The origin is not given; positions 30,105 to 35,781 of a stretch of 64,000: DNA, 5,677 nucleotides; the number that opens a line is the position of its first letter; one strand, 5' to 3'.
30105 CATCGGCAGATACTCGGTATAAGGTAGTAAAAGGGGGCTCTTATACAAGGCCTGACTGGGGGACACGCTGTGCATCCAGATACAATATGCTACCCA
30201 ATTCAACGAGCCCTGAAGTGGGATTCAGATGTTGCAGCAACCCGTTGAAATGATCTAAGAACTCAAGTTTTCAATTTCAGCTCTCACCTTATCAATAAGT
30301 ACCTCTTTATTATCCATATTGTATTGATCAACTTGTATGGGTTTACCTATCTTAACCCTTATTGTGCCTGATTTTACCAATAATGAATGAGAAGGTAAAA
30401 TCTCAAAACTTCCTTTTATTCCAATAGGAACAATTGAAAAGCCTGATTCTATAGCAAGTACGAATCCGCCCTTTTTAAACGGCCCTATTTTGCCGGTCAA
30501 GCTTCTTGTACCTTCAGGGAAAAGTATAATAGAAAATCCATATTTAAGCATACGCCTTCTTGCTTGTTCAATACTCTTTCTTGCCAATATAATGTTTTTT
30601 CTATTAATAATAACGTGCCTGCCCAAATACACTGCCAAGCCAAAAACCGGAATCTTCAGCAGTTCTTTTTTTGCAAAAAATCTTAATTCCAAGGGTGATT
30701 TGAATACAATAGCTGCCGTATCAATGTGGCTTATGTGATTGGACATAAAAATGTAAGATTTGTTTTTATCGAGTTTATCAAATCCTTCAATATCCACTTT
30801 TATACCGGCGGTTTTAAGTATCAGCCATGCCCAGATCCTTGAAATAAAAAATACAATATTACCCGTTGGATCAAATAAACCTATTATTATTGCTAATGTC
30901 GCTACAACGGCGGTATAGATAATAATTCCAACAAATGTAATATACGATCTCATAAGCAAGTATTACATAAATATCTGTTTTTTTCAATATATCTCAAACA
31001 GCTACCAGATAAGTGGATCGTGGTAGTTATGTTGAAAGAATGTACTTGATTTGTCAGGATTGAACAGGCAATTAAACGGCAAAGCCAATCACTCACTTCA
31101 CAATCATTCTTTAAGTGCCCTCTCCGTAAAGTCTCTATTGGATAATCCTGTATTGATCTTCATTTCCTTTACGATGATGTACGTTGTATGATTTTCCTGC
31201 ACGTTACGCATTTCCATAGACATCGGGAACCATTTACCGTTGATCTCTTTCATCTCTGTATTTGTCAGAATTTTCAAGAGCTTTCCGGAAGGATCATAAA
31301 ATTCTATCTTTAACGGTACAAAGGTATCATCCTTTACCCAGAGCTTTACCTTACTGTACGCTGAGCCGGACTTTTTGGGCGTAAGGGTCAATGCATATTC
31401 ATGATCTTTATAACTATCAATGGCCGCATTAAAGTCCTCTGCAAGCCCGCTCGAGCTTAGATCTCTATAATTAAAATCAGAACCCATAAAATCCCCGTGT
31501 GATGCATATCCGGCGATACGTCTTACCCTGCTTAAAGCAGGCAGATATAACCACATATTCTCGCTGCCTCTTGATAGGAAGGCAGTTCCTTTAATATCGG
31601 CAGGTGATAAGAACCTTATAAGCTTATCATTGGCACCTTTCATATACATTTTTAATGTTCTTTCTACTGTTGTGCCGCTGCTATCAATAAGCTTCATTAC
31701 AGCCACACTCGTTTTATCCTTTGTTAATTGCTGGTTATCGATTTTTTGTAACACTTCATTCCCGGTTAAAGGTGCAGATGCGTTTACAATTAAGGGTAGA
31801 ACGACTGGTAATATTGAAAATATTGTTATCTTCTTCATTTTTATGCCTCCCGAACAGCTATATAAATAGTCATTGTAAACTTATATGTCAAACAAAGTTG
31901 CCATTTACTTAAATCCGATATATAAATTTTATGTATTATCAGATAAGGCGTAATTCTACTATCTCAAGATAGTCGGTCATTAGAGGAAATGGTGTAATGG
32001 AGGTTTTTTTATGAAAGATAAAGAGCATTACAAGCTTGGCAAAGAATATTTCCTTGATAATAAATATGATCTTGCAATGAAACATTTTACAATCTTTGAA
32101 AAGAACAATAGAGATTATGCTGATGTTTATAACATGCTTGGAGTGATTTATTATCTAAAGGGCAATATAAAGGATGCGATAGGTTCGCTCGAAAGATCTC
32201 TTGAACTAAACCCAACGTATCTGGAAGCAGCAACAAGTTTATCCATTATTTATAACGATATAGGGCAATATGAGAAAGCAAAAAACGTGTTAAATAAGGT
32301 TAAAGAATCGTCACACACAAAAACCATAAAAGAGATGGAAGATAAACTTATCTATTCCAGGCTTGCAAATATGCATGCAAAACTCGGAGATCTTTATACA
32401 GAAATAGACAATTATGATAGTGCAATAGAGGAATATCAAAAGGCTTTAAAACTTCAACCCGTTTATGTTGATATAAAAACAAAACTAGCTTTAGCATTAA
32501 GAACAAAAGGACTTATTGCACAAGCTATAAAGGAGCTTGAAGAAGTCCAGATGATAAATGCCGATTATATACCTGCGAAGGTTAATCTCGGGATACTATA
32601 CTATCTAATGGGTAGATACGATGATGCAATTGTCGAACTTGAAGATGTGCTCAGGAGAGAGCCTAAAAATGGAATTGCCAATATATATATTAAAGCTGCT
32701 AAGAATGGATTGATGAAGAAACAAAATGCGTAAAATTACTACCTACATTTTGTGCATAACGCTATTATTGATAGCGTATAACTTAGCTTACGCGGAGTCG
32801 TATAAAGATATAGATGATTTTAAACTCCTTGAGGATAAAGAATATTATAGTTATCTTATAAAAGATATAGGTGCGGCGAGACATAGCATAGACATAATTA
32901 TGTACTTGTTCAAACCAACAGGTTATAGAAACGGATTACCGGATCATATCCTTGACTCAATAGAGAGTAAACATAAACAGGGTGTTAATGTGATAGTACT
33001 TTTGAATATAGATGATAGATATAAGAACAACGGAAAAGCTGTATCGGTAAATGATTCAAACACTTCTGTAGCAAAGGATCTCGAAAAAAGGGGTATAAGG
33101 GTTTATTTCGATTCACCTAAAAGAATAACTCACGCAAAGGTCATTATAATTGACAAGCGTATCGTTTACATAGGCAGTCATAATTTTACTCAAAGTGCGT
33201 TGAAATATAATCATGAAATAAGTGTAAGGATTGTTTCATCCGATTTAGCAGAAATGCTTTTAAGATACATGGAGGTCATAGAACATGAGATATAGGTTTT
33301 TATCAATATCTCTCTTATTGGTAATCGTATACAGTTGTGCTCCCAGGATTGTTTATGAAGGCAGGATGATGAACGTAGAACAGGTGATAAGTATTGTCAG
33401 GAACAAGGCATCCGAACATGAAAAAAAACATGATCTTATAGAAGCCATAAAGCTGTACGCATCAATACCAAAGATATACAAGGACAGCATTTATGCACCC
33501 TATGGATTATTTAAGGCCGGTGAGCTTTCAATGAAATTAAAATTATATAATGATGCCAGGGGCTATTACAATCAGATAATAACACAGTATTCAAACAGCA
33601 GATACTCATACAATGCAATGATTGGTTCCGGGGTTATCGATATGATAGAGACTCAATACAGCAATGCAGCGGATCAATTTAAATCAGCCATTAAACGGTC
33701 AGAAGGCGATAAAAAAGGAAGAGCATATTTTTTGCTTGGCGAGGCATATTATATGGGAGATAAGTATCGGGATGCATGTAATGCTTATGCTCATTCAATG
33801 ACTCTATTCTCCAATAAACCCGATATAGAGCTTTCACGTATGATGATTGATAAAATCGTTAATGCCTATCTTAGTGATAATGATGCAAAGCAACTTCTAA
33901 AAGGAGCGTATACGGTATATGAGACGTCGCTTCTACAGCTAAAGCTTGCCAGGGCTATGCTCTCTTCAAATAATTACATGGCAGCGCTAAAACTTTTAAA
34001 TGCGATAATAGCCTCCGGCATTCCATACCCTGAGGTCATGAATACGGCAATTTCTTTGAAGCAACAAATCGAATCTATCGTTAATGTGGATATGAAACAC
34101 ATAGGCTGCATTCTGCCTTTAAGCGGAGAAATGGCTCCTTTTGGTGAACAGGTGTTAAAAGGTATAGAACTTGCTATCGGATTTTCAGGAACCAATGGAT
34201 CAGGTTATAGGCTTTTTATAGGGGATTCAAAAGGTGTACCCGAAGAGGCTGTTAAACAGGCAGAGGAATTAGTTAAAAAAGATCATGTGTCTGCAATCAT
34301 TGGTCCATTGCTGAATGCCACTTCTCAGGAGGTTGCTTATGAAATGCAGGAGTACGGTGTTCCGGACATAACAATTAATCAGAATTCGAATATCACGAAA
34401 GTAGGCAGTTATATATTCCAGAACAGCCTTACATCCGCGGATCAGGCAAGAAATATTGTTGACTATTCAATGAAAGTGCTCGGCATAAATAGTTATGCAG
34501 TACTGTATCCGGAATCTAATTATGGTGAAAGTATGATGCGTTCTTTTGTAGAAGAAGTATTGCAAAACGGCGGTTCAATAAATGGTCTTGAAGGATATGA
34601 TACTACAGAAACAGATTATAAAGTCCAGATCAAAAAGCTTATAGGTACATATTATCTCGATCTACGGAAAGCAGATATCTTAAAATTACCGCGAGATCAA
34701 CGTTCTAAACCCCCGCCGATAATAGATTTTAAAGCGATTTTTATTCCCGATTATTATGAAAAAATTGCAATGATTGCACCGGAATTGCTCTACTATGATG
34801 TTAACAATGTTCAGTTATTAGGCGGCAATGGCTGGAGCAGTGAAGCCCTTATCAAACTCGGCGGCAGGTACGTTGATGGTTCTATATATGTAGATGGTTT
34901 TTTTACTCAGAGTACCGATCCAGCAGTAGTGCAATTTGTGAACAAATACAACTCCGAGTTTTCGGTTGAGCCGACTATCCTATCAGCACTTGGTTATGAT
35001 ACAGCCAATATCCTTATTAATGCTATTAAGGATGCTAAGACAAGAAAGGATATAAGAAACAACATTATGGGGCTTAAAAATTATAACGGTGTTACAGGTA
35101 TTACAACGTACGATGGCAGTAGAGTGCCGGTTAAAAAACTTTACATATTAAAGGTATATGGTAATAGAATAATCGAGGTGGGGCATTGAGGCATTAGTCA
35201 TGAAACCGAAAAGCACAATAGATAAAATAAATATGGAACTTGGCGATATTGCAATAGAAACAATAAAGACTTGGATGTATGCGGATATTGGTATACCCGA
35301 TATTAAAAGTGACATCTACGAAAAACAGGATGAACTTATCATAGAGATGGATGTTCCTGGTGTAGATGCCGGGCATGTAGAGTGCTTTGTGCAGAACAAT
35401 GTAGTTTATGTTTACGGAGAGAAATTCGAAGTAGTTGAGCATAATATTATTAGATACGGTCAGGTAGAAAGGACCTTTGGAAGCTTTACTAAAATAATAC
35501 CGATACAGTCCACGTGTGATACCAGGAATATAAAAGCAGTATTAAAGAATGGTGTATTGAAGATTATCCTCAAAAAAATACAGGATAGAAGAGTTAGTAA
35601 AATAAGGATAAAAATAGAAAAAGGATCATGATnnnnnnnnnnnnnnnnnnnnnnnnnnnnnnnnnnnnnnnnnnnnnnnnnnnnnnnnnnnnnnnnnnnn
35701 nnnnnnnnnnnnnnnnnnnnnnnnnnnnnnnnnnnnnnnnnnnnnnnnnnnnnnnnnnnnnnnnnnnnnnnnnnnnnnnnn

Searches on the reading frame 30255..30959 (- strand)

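Call 64: search_protein_families(library=pfam, proteins=[window:30255-30959:-], max_evalue=0.0001)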
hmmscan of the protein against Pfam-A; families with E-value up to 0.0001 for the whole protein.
window:30255-30959:- (234 aa): 1 family
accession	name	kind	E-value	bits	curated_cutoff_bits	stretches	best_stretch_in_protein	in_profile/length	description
PF01553.26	Acyltransferase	-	3e-26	92.2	23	1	54-182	1-132/132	Acyltransferase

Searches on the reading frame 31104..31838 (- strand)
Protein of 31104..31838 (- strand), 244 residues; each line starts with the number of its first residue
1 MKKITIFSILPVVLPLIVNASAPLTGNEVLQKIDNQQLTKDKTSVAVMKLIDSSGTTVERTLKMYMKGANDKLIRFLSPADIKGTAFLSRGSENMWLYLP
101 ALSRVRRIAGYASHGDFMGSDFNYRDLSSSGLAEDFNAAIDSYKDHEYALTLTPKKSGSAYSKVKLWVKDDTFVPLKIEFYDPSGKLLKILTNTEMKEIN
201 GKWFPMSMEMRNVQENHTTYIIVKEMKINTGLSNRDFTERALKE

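Call 64: search_protein_families(library=pfam, proteins=[window:31104-31838:-], max_evalue=0.0001)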
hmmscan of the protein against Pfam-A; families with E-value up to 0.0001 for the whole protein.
window:31104-31838:- (244 aa): 2 families
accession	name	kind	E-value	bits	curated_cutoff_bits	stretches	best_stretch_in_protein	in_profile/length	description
PF17131.11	LolA_like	-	1.1e-59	201.6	30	1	70-243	3-183/184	Outer membrane lipoprotein-sorting protein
PF07044.18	DUF1329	-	4.9e-09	36.4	23.1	0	73-143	144-217/368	Protein of unknown function (DUF1329)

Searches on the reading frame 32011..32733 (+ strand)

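Call 63: search_protein_families(library=pfam, proteins=[window:32011-32733:+], max_evalue=0.0001)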
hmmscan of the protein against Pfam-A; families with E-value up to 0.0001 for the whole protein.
window:32011-32733:+ (240 aa): 22 families
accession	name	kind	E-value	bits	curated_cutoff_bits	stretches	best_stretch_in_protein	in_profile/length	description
PF07719.23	TPR_2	-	9e-27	91.4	27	2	37-70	1-34/34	Tetratricopeptide repeat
PF00515.34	TPR_1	-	1.1e-25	88.7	27.8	2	37-70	1-34/34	Tetratricopeptide repeat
PF13181.12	TPR_8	-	7.1e-24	82.3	25.7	1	120-150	2-32/34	Tetratricopeptide repeat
PF14559.12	TPR_19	-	4.1e-20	72.3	25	3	167-220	5-58/68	Tetratricopeptide repeat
PF13424.12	TPR_12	-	2e-18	66.8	30.1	0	22-66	29-74/77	Tetratricopeptide repeat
PF13432.12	TPR_16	-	1.6e-17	64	32.7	2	125-178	3-56/65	Tetratricopeptide repeat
PF13414.12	TPR_11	-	9.5e-17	60.9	26.8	1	126-165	1-40/42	TPR repeat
PF13428.12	TPR_14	-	5.6e-16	57.9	23.5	0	122-160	4-42/44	Tetratricopeptide repeat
PF13431.12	TPR_17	-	1e-13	50.8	24.4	0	60-91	2-33/34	Tetratricopeptide repeat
PF13174.12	TPR_6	-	2.1e-13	50.4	26.3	0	191-219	4-32/33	Tetratricopeptide repeat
PF13374.12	TPR_10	-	5e-11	42.7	27.5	0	192-216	7-31/42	Tetratricopeptide repeat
PF23914.1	TPR_CcmH_CycH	-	8.2e-11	42.4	42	0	38-103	51-119/158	Cytochrome c-type biogenesis protein H TPR domain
PF13176.12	TPR_7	-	3e-10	39.8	27.9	0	123-148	3-30/36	Tetratricopeptide repeat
PF12895.13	ANAPC3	-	1.2e-07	32.3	27.2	0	31-96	18-81/82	Anaphase-promoting complex, cyclosome, subunit 3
PF10516.15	SHNi-TPR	-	1.5e-07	31.2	21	0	122-149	4-31/38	SHNi-TPR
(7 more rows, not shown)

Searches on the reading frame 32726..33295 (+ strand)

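Call 63: search_protein_families(library=pfam, proteins=[window:32726-33295:+], max_evalue=0.0001)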
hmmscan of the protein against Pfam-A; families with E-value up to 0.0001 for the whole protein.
window:32726-33295:+ (189 aa): 3 families
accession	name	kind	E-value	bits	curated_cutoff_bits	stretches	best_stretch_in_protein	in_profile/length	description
PF13091.12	PLDc_2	-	1.4e-23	83.6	27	1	44-183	1-129/132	PLD-like domain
PF17941.7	PP_kinase_C_1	-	5.9e-07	29.7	25.7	1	60-165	37-141/167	Polyphosphate kinase C-terminal domain 1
PF00614.28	PLDc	-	1e-05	25.8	21.9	1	136-155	6-25/28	Phospholipase D Active site motif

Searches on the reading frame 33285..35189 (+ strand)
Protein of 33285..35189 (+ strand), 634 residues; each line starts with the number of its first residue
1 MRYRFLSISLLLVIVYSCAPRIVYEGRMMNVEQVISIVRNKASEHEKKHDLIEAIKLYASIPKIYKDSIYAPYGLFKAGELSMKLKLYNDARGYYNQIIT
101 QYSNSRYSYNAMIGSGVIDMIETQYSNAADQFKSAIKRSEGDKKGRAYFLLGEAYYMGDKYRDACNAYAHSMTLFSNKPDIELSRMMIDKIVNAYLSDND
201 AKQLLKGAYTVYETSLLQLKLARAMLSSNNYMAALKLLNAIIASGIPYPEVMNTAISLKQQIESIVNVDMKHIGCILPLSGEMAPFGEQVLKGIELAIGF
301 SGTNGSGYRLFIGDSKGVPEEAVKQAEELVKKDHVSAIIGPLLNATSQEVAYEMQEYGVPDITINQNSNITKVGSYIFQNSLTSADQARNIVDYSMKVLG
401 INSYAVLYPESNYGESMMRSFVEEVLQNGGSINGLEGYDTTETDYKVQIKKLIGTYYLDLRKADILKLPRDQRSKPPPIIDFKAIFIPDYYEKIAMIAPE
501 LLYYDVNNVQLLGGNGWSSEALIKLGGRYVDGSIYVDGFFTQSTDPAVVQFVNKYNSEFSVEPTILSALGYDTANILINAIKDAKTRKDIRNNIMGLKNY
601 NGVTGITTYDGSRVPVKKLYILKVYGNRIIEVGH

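Call 63: search_protein_families(library=pfam, proteins=[window:33285-35189:+], max_evalue=0.0001)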
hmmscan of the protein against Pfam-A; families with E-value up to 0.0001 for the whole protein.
window:33285-35189:+ (634 aa): 5 families
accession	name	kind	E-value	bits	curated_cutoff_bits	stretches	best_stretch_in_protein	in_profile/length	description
PF13458.12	Peripla_BP_6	-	2e-39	136.6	31.7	2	273-452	4-186/343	Periplasmic binding protein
PF04348.19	LppC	-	8.5e-12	44.9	28.8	1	219-585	167-529/563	LppC putative lipoprotein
PF01094.35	ANF_receptor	-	2.9e-09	36.9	25.4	1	312-452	29-169/353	Receptor family ligand binding region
PF13432.12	TPR_16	-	7.3e-06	26.8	32.7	0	124-164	12-50/65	Tetratricopeptide repeat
PF13174.12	TPR_6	-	2.7e-05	25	26.3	0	75-105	3-33/33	Tetratricopeptide repeat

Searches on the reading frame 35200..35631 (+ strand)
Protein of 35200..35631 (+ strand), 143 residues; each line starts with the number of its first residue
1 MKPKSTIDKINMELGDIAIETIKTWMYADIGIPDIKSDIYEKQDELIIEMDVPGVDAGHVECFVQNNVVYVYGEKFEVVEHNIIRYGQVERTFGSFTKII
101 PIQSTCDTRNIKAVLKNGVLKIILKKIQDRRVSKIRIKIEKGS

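Call 63: search_protein_families(library=pfam, proteins=[window:35200-35631:+], max_evalue=0.0001)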
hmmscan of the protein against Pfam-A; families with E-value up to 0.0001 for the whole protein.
window:35200-35631:+ (143 aa): 1 family
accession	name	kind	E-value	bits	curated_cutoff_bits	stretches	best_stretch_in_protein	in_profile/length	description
PF00011.27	HSP20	-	3.9e-12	46.6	20.8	1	38-139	1-101/102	Hsp20/alpha crystallin family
